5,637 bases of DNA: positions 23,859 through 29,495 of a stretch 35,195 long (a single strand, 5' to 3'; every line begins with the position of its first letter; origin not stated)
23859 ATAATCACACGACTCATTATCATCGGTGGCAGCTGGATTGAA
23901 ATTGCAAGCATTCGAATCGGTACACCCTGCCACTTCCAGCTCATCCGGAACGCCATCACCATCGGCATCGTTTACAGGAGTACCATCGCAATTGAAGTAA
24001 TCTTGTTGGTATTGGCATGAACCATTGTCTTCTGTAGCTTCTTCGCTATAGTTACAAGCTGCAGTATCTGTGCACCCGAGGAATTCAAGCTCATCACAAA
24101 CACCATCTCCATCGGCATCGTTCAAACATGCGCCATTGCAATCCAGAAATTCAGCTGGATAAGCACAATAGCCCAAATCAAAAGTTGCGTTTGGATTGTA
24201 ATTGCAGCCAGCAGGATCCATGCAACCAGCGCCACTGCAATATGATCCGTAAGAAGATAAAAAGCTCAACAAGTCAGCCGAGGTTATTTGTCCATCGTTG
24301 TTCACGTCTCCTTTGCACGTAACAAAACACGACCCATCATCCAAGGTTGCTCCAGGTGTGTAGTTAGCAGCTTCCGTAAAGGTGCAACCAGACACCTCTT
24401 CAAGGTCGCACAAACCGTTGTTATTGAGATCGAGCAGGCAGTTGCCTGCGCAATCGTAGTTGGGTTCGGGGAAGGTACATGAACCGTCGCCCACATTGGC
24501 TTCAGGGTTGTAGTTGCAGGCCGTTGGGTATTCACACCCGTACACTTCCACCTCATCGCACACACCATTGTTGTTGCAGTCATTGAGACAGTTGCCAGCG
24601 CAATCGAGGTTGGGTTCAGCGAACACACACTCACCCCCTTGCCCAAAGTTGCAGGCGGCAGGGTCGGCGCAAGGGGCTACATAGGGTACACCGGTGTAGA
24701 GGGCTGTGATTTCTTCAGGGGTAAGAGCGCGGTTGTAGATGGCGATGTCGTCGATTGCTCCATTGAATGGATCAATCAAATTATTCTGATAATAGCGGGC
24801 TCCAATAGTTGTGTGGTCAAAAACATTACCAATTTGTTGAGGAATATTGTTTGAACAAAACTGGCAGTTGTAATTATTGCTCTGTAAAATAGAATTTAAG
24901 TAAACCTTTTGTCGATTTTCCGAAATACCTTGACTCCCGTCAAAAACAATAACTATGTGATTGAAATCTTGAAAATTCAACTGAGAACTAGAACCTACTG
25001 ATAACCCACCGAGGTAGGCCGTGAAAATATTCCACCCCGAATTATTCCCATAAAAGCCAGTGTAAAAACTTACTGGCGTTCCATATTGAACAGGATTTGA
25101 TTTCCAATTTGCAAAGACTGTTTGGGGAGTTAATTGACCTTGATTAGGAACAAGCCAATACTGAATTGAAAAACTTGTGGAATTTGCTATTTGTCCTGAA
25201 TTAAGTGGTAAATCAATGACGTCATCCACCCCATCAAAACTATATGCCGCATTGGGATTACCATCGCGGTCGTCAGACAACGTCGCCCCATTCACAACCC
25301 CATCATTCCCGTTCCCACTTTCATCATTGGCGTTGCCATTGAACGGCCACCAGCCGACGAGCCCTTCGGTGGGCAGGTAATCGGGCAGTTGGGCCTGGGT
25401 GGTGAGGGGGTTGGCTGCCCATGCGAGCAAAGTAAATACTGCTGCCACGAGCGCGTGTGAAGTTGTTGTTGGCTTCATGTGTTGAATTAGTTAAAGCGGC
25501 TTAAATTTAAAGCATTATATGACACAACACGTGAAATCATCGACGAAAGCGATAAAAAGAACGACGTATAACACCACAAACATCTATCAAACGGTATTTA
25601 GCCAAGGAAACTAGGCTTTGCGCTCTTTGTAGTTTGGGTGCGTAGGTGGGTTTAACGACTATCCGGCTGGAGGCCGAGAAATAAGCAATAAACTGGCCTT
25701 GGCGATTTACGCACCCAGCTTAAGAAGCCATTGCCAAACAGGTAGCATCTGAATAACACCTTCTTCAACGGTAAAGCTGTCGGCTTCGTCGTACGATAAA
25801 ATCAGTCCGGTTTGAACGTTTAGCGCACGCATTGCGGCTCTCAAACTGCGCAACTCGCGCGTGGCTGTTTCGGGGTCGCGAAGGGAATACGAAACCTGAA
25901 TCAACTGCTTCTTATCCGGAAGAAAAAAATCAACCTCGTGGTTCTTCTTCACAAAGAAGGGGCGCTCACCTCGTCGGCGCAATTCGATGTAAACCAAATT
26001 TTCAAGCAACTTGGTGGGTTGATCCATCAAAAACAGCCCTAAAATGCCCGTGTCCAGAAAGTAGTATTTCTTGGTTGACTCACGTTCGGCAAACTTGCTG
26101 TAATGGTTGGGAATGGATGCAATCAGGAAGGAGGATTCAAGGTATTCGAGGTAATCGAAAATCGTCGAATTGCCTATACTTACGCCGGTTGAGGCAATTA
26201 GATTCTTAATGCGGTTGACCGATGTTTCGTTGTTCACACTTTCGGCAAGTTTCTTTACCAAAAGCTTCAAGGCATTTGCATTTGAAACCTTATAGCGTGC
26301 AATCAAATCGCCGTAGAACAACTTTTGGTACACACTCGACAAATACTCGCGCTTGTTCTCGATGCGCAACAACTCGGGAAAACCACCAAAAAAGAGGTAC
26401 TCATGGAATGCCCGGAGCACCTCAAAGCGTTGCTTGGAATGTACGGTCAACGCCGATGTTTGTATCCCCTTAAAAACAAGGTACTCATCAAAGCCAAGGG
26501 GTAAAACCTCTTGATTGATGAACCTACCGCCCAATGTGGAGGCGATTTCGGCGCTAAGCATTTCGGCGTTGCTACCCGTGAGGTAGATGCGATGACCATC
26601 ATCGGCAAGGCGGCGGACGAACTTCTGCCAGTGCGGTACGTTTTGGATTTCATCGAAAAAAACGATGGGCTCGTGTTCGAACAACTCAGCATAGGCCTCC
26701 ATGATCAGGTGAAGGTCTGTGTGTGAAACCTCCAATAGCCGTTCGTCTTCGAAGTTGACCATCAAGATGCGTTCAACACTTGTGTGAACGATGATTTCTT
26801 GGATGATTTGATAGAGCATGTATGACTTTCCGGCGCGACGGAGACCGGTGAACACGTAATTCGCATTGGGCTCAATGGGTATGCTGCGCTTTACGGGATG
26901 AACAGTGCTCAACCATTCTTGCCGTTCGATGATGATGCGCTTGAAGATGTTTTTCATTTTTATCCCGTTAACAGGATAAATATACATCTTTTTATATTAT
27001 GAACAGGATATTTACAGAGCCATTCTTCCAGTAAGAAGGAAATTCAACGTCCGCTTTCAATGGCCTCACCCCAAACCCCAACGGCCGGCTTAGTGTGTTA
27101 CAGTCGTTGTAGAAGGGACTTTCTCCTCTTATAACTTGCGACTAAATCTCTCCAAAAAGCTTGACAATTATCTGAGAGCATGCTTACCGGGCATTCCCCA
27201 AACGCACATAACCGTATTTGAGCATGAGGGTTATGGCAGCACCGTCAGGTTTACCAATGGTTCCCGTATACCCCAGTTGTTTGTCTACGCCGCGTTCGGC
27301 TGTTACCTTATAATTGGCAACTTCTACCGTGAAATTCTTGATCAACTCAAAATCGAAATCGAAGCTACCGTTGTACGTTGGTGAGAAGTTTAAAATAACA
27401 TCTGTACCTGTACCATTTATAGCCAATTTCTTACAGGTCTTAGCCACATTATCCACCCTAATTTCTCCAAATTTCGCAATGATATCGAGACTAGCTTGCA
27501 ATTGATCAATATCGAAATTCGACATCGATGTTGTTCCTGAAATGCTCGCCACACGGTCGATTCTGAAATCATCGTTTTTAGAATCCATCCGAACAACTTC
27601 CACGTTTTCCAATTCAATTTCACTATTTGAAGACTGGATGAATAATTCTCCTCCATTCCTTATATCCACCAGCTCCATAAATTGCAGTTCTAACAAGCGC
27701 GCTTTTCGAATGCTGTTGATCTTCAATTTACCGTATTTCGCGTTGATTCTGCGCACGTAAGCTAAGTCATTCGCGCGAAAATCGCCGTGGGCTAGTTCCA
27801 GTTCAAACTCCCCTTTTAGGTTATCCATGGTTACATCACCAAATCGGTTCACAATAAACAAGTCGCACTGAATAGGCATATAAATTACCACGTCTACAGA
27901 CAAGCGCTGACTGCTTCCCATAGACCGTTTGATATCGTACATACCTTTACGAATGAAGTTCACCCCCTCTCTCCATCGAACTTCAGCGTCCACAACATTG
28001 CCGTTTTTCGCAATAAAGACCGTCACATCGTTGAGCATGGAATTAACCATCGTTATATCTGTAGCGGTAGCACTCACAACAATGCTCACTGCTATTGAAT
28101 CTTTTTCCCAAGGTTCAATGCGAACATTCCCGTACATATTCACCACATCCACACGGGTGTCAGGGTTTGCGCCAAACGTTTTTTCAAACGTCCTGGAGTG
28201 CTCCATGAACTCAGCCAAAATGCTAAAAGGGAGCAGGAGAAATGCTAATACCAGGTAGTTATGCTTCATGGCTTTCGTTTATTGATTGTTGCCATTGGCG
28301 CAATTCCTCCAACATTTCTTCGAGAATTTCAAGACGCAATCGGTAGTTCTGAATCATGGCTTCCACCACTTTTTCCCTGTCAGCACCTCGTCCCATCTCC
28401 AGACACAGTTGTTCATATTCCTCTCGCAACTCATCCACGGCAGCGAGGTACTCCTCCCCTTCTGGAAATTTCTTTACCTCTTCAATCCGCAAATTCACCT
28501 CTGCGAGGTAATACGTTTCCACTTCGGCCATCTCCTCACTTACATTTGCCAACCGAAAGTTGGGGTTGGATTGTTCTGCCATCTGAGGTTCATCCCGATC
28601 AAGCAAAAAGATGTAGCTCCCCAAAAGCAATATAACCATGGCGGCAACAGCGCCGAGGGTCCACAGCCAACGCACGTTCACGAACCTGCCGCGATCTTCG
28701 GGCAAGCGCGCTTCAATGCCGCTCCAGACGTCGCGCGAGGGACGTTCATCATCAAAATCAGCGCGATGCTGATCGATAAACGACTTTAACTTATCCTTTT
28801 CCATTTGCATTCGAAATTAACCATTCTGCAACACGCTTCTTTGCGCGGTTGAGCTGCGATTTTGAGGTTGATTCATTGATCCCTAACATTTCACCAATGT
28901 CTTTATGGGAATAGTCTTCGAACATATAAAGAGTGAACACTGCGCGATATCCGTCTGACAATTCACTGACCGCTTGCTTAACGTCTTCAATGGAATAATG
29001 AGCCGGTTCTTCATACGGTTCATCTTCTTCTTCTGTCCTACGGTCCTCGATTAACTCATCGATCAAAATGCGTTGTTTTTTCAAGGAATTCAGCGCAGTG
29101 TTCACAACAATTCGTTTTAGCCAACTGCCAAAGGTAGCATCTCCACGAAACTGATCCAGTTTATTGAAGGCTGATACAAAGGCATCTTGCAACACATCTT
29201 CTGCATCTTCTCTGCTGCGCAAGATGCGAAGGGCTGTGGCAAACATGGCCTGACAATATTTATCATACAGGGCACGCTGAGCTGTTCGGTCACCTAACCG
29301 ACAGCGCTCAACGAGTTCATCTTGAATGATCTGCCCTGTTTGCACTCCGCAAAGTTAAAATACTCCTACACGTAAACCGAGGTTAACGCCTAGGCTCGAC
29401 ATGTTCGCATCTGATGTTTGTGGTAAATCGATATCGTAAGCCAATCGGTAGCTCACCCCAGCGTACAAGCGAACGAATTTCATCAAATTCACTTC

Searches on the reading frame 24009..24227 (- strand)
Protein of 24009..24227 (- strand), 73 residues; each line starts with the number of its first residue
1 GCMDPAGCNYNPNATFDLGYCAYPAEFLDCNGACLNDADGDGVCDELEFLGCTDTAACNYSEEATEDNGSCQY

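Call 18: search_solved_structures(query=A1, max_evalue=10, show_alignments=4)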
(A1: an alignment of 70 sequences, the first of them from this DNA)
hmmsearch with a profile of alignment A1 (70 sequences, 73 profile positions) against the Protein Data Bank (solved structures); distinct sequences matched with E-value up to 10: 13.
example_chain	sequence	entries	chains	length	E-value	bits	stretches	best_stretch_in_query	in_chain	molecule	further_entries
6sb1_A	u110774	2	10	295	0.21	15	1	50-72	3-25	Macrophage-expressed gene 1 protein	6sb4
6u23_A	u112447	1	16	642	0.21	15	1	51-72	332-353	Macrophage-expressed gene 1 protein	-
6u2j_A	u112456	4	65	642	0.21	15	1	51-72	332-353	Macrophage-expressed gene 1 protein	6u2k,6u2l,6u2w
2wsc_N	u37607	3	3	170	0.26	14.7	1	6-32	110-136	PHOTOSYSTEM I-N SUBUNIT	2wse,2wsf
2o01_N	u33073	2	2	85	0.48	13.8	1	6-32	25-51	Photosystem I-N subunit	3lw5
7yca_N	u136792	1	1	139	0.54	13.7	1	6-33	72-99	Photosystem I PsaN, reaction centre subunit N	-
5zji_N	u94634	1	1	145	0.65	13.4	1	5-33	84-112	Photosystem I reaction center subunit N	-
9gbi_N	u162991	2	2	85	0.69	13.3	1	6-32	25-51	Photosystem I reaction center subunit N, chloroplastic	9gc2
2j42_A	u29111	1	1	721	0.81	13.1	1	31-56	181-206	C2 TOXIN COMPONENT-II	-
8wgh_N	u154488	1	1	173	0.9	12.9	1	7-33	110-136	Photosystem I reaction center subunit N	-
8fns_A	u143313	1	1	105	2.6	11.5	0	37-53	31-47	EF-hand domain-containing protein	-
6sb3_A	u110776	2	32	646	8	9.9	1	51-72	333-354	Macrophage-expressed gene 1 protein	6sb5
8a1d_A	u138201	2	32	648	8.1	9.9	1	51-72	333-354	Macrophage-expressed gene 1 protein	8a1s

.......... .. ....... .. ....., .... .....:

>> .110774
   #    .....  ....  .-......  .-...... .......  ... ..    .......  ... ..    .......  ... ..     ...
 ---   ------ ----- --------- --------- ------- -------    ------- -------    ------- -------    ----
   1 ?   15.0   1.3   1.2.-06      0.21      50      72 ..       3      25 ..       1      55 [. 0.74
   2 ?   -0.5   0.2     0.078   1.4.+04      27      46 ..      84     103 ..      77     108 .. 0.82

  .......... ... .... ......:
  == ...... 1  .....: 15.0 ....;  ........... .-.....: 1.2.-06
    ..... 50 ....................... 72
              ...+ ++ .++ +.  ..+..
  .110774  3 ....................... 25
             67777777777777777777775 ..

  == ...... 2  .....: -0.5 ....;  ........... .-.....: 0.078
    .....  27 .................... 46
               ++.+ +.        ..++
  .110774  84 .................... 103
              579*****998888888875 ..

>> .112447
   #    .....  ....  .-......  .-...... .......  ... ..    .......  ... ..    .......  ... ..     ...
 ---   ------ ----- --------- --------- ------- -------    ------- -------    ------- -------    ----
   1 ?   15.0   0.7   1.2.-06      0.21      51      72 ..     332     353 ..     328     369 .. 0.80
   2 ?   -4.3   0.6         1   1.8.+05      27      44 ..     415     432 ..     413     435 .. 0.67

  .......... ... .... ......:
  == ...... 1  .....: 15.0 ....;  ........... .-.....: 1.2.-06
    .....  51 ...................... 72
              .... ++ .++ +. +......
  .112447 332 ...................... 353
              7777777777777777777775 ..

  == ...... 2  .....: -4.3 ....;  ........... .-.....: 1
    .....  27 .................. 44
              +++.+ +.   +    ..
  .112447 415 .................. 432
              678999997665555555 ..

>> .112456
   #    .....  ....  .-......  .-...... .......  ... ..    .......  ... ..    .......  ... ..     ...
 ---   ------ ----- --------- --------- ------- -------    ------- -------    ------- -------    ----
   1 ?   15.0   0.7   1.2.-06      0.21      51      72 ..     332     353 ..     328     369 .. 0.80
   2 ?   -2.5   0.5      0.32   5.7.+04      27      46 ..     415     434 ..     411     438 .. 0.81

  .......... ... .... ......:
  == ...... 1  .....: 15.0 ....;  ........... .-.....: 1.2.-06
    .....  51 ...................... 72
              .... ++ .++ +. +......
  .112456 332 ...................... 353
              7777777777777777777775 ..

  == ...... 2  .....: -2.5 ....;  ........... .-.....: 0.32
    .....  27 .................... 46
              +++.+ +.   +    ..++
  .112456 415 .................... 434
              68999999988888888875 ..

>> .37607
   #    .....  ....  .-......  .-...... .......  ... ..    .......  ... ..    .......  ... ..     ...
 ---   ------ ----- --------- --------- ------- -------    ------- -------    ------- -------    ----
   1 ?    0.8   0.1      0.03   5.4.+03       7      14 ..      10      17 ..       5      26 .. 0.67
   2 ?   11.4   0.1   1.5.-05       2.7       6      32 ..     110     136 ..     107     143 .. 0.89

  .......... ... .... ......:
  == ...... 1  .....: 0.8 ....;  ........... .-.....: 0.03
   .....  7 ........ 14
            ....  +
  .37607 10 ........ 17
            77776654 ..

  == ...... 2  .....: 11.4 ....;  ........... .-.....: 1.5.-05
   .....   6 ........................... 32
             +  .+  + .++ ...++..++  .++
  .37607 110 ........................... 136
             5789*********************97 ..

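Call 24: predict_structure(alignment_id=A1)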
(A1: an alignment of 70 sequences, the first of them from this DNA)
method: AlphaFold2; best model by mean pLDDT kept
length: 73 residues; sequences in the alignment: 70
mean_pLDDT: 95.6   pTM: 0.65
mean pLDDT of the five models: 95.6, 95.3, 95.2, 94.7, 94.1
residues with pLDDT >= 90: 72; 70-90: 1; 50-70: 0; < 50: 0
segments of 3 or more residues with pLDDT < 50: none
pLDDT, mean of each block of 10 residues (from residue 1): 95 93 96 96 95 98 96 96
secondary structure, 60 per line:
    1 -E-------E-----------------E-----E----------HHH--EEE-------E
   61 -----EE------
elements in order: E50-52

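Call 30: fold_search(model_id=the predicted structure, library=pdb)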
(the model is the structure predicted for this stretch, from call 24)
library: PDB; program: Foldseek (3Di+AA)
matches with E <= 10: 3; with E <= 0.001: 0
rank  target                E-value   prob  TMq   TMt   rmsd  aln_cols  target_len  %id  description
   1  6u2k_B                2.3e+00  0.63  0.32  0.04   0.6        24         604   42  EM structure of MPEG-1 (L425K, alpha conformation) soluble pre-pore complex (released 2019-09-25)
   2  6u23_A                2.5e+00  0.57  0.32  0.04   0.7        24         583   42  EM structure of MPEG-1(w.t.) soluble pre-pore (released 2019-09-25)
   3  6u2j_A                5.8e+00  0.33  0.32  0.04   0.6        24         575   42  EM structure of MPEG-1 (L425K, alpha conformation) soluble pre-pore complex (released 2019-09-25)

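Call 56: search_protein_families(library=pfam, alignment_id=A1, max_evalue=1)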
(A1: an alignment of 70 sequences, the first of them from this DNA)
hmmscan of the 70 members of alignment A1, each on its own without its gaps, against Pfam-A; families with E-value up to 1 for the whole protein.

A. member 1, seq(73 aa): 0 families

B. families by the number of members that match (of 70 scanned): 17 families
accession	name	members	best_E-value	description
PF18884.5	TSP3_bac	27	8.2e-06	Bacterial TSP3 repeat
PF03495.19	Binary_toxB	22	0.013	Clostridial binary toxin B/anthrax toxin PA Ca-binding domain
PF05479.16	PsaN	18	0.00083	Photosystem I reaction centre subunit N (PSAN or PSI-N)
PF00036.39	EF-hand_1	7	0.037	EF hand domain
PF22745.1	Nlig-Ia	3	0.013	DNA ligase-like, N-terminal NAD+-binding domain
PF13405.12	EF-hand_6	3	0.14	EF-hand domain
PF25700.1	UL128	1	0.024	Cytomegalovirus UL128 protein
PF06640.16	P_C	1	0.043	P protein C-terminus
PF24887.1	EGF_STAB1-2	1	0.11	Stabilin-1/2, EGF-like domain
PF25427.2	zf-CCCH_UNK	1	0.14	UNK-like, CCCH zinc finger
PF17803.7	Cadherin_4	1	0.14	Bacterial cadherin-like domain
PF23427.1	EGF_4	1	0.15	EGF-like domain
PF18877.6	SSSPR-51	1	0.16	SSSPR-51 domain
PF23167.1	DUF7057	1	0.19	Domain of unknown function (DUF7057)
PF23263.1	C8-3_MUC4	1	0.38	Mucin-4-like C8-3 domain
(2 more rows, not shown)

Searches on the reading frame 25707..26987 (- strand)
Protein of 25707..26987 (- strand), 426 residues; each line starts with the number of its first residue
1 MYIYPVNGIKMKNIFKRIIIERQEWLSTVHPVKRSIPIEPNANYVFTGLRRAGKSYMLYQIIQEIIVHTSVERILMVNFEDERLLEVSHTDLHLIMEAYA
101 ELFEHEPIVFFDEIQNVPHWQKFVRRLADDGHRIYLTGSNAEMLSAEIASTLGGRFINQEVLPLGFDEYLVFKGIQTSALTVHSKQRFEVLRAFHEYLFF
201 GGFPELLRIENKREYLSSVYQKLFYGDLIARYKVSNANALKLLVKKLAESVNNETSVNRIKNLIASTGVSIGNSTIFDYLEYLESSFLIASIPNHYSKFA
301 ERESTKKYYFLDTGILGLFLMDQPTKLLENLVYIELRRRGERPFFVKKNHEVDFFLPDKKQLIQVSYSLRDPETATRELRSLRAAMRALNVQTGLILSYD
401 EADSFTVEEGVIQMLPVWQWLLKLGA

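Call 44: search_protein_families(library=pfam, proteins=[window:25707-26987:-], max_evalue=0.00001)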
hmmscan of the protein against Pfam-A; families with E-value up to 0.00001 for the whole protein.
window:25707-26987:- (426 aa): 2 families
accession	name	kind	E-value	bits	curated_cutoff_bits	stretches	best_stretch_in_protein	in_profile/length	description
PF13173.12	AAA_14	-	1.4e-33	116.1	27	1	43-170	4-129/129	AAA domain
PF13635.12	DUF4143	-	1.6e-15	57.6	28.1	1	228-363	4-153/160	Domain of unknown function (DUF4143)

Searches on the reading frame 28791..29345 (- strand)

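Call 44: search_protein_families(library=pfam, proteins=[window:28791-29345:-], max_evalue=0.00001)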
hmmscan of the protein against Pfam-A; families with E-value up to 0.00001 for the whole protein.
window:28791-29345:- (184 aa): 3 families
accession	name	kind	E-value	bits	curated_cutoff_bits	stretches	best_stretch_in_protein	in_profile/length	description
PF08281.18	Sigma70_r4_2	-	6.7e-16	58.1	25.7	1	120-171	2-53/54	Sigma-70, region 4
PF04542.20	Sigma70_r2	-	2.7e-15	56.3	24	1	26-92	1-69/71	Sigma-70 region 2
PF04545.22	Sigma70_r4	-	5.1e-07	29.6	24.1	1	126-171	2-47/50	Sigma-70, region 4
